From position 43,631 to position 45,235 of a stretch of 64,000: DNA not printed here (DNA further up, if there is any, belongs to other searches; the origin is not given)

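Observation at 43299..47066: Uncharacterised six-gene operon combining a MerP/MerT-like pair with a thioredoxin and fused-CcdA thiol relay, an OM barrel and a CueR-like regulator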

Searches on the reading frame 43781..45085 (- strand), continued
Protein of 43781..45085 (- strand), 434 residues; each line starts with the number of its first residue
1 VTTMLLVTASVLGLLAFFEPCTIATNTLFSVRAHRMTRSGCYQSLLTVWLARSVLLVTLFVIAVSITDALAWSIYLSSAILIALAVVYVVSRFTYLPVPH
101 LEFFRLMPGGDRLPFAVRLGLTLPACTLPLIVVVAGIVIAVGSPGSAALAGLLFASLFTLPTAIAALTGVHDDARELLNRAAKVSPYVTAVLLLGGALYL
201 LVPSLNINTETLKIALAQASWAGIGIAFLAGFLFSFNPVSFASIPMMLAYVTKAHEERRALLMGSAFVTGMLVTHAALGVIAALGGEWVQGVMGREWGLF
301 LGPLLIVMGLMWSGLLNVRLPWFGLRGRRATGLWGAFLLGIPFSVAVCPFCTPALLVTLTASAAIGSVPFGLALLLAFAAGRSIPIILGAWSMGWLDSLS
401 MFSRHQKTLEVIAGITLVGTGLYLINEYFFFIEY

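Call 62: find_encoding_contigs(protein=P0116, flank=10000, max_places=2)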
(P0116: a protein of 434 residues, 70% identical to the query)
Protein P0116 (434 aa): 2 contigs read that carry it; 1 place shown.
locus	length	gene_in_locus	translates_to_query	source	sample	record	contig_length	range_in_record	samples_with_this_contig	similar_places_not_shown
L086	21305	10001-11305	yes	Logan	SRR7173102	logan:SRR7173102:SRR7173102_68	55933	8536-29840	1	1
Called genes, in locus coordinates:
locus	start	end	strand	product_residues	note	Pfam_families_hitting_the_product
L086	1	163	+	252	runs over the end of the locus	PF01784:DUF34_NIF3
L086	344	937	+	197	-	PF10399:UCR_Fe-S_N, PF00355:Rieske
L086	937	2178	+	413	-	PF00033:Cytochrome_B, PF13631:Cytochrom_B_N_2, PF00032:Cytochrom_B_C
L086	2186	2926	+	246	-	PF02167:Cytochrom_C1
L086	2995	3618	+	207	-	PF00462:Glutaredoxin, PF02798:GST_N, PF13417:GST_N_3, PF13409:GST_N_2, PF22441:CLIC-like_N (weak), PF00043:GST_C, PF13410:GST_C_2 (weak)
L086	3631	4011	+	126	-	PF04386:SspB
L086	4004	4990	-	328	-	PF02685:Glucokinase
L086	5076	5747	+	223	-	PF00072:Response_reg, PF03861:ANTAR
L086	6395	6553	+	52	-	-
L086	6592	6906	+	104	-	PF00403:HMA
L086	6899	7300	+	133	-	-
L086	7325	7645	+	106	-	PF00403:HMA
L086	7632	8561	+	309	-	PF13557:Phenol_MetA_deg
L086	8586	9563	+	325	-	-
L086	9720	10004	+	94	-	PF13192:Thioredoxin_3, PF00462:Glutaredoxin (weak)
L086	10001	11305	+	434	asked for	PF02683:DsbD_TM, PF13386:DsbD_2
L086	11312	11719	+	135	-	PF00376:MerR, PF13411:MerR_1, PF09278:MerR-DNA-bind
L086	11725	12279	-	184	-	PF01545:Cation_efflux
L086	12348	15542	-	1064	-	PF00873:ACR_tran, PF03176:MMPL (faint)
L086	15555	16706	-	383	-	PF25973:BSH_CzcB, PF25954:Beta-barrel_RND_2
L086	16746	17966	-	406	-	PF02321:OEP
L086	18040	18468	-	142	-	-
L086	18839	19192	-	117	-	PF04955:HupE_UreJ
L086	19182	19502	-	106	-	-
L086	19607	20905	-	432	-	PF13531:SBP_bac_11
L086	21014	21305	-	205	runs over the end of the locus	PF00072:Response_reg, PF00196:GerE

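Call 76: predict_structure(alignment_id=A9)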
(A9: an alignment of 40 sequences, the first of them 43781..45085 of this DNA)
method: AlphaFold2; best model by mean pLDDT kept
length: 434 residues; sequences in the alignment: 40
mean_pLDDT: 76.3   pTM: 0.50
mean pLDDT of the five models: 76.3, 74.8, 72.7, 72.1, 71.6
residues with pLDDT >= 90: 106; 70-90: 184; 50-70: 111; < 50: 33
segments of 3 or more residues with pLDDT < 50: 250-254, 319-329, 428-434
pLDDT, mean of each block of 10 residues (from residue 1): 89 91 89 91 95 97 88 76 83 75 92 94 91 91 95 97 91 86 84 81 58 56 75 64 50 58 81 86 74 63 70 58 37 73 67 75 79 87 75 54 60 64 59 34
secondary structure, 60 per line:
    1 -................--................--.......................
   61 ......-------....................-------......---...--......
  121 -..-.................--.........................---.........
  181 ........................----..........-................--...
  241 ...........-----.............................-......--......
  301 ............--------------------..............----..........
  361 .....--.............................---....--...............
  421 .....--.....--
elements in order: H2-17 H20-35 H38-66 H74-93 H103-106 H115-120 H125-141 H144-168 H172-204 H209-218 H220-235 H238-251 H257-285 H287-292 H295-312 H333-346 H351-365 H368-396 H400-403 H406-425 H428-432

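Call 78: fold_search(model_id=the predicted structure, library=pdb)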
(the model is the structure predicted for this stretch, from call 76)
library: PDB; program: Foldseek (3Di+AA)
matches with E <= 10: 250; with E <= 0.001: 0
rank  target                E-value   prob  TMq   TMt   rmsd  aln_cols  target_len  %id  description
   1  9l0b_A                3.8e-02  0.90  0.22  0.23  22.4       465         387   14  structure of MCT2-embigin complex (released 2025-12-24)
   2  5vkv_MODEL_1_A        5.7e-02  1.00  0.32  0.54   6.1       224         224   28  Solution NMR structure of the membrane electron transporter CcdA (released 2018-01-31)
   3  8ex5                  7.7e-02  0.75  0.20  0.21  22.2       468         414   13  Human S1P transporter Spns2 in an outward-facing open conformation (state 4) (released 2023-05-31)
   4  6vbg_B                8.7e-02  0.77  0.20  0.22  23.7       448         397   12  Lactose permease complex with thiodigalactoside and nanobody 9043 (released 2020-11-25)
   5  8r8q_A                1.2e-01  0.66  0.21  0.22  22.6       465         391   15  Lysosomal peptide transporter (released 2024-05-01)
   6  8tgk_A                1.2e-01  0.63  0.20  0.22  23.1       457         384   15  VMAT1 dimer with histamine and reserpine (released 2024-03-20)
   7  7y58_A                1.2e-01  0.60  0.23  0.20  21.9       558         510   12  CryoEM structure of QacA (D411N), an antibacterial efflux transporter from Staphylococcus aureus (released 2023-07-12)
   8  8tgh_A                1.4e-01  0.66  0.21  0.22  23.6       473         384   14  VMAT1 dimer with amphetamine and reserpine (released 2024-03-20)
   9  28vj_B                1.5e-01  0.60  0.19  0.22  22.5       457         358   11  NorA bound to miniprotein I-23 (released 2026-04-08)
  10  7eeb_L                1.5e-01  0.41  0.18  0.15  24.6       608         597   10  Structure of the CatSpermasome (released 2021-07-28)
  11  4ja4_A                1.5e-01  0.33  0.16  0.16  23.7       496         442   14  Inward open conformation of the xylose transporter XylE from E. coli (released 2013-05-01)
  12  9kuy                  1.8e-01  0.54  0.20  0.21  22.2       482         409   12  Cryo-EM structure of human G6PT in apo state (released 2025-11-12)
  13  9d7x                  2.0e-01  0.63  0.23  0.16  22.3       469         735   15  The spm-bound structure (released 2025-06-25)
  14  8zko_A                2.1e-01  0.69  0.22  0.24  21.7       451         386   13  CryoEM structure of Thyroid Hormone Transporter MCT8 (released 2025-04-02)
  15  6vbg_A                2.1e-01  0.63  0.22  0.23  23.6       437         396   14  Lactose permease complex with thiodigalactoside and nanobody 9043 (released 2020-11-25)
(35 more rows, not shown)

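Call 91: search_protein_families(library=pfam, proteins=[L008:1244-1744:+, L013:1049-1678:+, L046:937-1671:+, L030:8121-8849:+, L030:7710-8117:+, L062:11379-11729:+, L073:8697-9077:+, L086:8586-9563:+, L048:1781-2170:+, L027:8158-8646:+], max_evalue=0.001)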
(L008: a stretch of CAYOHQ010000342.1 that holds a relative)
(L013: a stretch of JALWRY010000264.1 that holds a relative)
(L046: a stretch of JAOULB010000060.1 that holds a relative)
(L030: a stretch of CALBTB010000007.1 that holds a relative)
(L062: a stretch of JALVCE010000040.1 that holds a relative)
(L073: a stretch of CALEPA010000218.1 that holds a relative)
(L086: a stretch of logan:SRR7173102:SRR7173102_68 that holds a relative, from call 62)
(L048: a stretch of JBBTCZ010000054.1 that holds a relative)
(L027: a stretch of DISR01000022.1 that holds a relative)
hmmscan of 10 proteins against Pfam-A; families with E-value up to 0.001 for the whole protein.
L008:1244-1744:+ (166 aa): 3 families
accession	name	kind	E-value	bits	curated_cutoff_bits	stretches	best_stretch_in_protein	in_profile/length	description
PF13673.13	Acetyltransf_10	-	1e-08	35.7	23.6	1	85-148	52-113/128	Acetyltransferase (GNAT) domain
PF13508.13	Acetyltransf_7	-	1.4e-08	35.4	27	1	39-143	2-83/84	Acetyltransferase (GNAT) domain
PF00583.31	Acetyltransf_1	-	3.4e-07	31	20.7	1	35-142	28-116/116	Acetyltransferase (GNAT) family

L013:1049-1678:+ (209 aa): 1 family
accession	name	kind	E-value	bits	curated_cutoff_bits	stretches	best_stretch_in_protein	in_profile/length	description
PF03176.21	MMPL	-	9.5e-08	31.8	20.5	1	20-100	111-191/333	MMPL family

L046:937-1671:+ (244 aa): 4 families
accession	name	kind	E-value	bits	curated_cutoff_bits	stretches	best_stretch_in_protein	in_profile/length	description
PF01614.24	IclR_C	-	1.1e-42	145.9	24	1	78-241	6-173/174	Bacterial transcriptional regulator IclR C-terminal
PF09339.16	HTH_IclR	-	9.6e-13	48.1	22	1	8-57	2-51/52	IclR helix-turn-helix domain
PF12802.13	MarR_2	-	6.1e-05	23.5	27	1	12-59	8-56/61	MarR family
PF25213.1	HVO_A0261_N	-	0.00064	20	35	0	13-62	15-61/86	HVO_A0261 N-terminal domain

L030:8121-8849:+ (242 aa): 3 families
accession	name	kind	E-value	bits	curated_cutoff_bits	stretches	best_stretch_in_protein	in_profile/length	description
PF02683.22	DsbD_TM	-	6.9e-29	101.2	27.1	1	18-240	3-215/219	Cytochrome C biogenesis protein transmembrane domain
PF13386.12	DsbD_2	-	7.3e-14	52.6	24.9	1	53-237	19-198/199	Cytochrome C biogenesis protein transmembrane region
PF04956.18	TrbC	-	0.00088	19.9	27.9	1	54-122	27-88/98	TrbC/VIRB2 pilin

L030:7710-8117:+ (135 aa): 2 families
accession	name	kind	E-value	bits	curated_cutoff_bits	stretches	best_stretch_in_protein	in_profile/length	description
PF00085.26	Thioredoxin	-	4.5e-08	33.5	23.5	1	39-120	17-99/103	Thioredoxin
PF13098.12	Thioredoxin_2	-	7.7e-08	33.1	27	1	40-120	5-98/104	Thioredoxin-like domain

L062:11379-11729:+ (116 aa): 0 families

L073:8697-9077:+ (126 aa): 7 families
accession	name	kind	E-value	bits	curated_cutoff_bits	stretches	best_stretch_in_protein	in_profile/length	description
PF01022.26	HTH_5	-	1.5e-17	63.6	22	1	43-90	1-47/47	Bacterial regulatory protein, arsR family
PF12840.13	HTH_20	-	1.5e-07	31.7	27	1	41-90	1-50/51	Helix-turn-helix domain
PF01047.28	MarR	-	3.7e-07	30.4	24.6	1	43-93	2-52/59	MarR family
PF25212.1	HVO_A0114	-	5.7e-06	26.5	27.6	1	30-94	12-72/84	HVO_A0114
PF13412.12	HTH_24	-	9.3e-06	25.6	21.9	1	43-88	2-47/48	Winged helix-turn-helix DNA-binding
PF13601.12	HTH_34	-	0.00083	19.9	27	0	46-90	2-46/80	Winged helix DNA-binding domain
PF24038.1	DUF7347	-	0.00092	19.9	27.6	0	36-97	3-66/77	Domain of unknown function (DUF7347)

L086:8586-9563:+ (325 aa): 5 families
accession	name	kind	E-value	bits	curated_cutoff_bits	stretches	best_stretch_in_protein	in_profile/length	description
PF01436.27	NHL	-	4.1e-40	134.3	20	4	194-221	1-28/28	NHL repeat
PF17170.10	DUF5128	-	9.1e-19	68.2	22.9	1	98-179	43-126/321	6-bladed beta-propeller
PF08450.18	SGL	-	2.5e-11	44.1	26.3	1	103-181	140-220/246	SMP-30/Gluconolactonase/LRE-like region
PF25021.1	TEN_NHL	-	2e-08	34.1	27.1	0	296-319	331-354/357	Teneurin NHL domain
PF13449.12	Phytase-like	-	8.1e-06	26.4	27.6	0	252-284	72-104/284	Esterase-like activity of phytase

L048:1781-2170:+ (129 aa): 0 families

L027:8158-8646:+ (162 aa): 0 families

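Call 105: search_protein_families(library=pfam, proteins=[L024:1912-2793:+, L024:2877-5180:+, L024:5177-5950:+, L024:5947-7164:+, L013:742-1029:+, L048:1459-1767:+], max_evalue=0.001)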
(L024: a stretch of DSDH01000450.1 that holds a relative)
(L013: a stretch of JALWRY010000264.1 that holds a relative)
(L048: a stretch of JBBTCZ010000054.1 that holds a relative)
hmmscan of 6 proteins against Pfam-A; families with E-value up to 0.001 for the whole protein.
L024:1912-2793:+ (293 aa): 3 families
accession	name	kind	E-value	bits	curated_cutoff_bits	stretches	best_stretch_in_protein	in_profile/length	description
PF00702.32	Hydrolase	-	4.4e-24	86.4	26.4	1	114-230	66-191/191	haloacid dehalogenase-like hydrolase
PF12710.13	HAD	-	1.4e-06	29.3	27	1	146-226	83-188/189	haloacid dehalogenase-like hydrolase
PF08282.18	Hydrolase_3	-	1.4e-06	28.6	20.9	1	206-250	199-243/255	haloacid dehalogenase-like hydrolase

L024:2877-5180:+ (767 aa): 3 families
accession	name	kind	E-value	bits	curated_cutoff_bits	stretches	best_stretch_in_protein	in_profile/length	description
PF03176.21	MMPL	-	2.8e-39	135.4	20.5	2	549-754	90-306/333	MMPL family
PF12349.14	Sterol-sensing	-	1.1e-11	45.3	22.3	1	241-373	6-139/153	Sterol-sensing domain of SREBP cleavage-activation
PF02460.24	Patched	-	2.7e-11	43.9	23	1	235-368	22-155/156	Patched SSD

L024:5177-5950:+ (257 aa): 2 families
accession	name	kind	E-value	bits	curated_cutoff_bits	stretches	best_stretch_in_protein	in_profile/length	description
PF17131.11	LolA_like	-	6.4e-54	182.8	30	1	74-254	4-184/184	Outer membrane lipoprotein-sorting protein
PF07044.18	DUF1329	-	5e-07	29.8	23.1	1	69-134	137-207/368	Protein of unknown function (DUF1329)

L024:5947-7164:+ (405 aa): 1 family
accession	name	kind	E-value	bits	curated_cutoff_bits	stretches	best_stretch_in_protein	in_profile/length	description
PF06980.17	DUF1302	-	8e-11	42.1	23.2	1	90-320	155-429/541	Protein of unknown function (DUF1302)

L013:742-1029:+ (95 aa): 0 families

L048:1459-1767:+ (102 aa): 0 families
